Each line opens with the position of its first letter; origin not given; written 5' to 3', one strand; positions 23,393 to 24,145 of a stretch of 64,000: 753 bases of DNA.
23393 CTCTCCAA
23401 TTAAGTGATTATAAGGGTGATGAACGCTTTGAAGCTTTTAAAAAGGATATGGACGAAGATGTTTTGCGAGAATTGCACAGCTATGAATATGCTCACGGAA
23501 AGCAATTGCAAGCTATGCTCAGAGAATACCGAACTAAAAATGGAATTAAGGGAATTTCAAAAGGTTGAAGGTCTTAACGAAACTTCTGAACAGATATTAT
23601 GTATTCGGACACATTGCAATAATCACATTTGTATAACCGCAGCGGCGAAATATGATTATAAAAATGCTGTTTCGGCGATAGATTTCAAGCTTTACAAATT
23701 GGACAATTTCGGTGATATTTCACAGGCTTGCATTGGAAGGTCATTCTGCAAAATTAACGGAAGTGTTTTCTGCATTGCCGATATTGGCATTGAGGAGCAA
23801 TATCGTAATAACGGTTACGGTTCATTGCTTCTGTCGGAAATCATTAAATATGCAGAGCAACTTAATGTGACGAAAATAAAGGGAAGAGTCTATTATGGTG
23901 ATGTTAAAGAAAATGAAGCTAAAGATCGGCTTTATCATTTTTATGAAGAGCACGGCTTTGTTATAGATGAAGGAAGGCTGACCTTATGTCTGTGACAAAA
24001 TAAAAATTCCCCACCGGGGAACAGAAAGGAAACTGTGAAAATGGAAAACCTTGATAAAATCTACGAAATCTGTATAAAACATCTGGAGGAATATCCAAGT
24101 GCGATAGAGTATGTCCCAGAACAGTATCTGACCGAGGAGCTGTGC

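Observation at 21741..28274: Palindromes act as intercistronic punctuation at a fixed distance upstream of start codons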

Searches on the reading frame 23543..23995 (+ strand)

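Call 13: search_protein_families(library=pfam, proteins=[window:23543-23995:+], max_evalue=0.01)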
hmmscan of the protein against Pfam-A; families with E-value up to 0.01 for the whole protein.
window:23543-23995:+ (150 aa): 2 families
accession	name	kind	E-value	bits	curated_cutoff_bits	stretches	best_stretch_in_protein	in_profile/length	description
PF13508.13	Acetyltransf_7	-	1.8e-07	31.8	27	1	72-140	23-83/84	Acetyltransferase (GNAT) domain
PF00583.31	Acetyltransf_1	-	1.1e-06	29.3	20.7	1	74-139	58-116/116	Acetyltransferase (GNAT) family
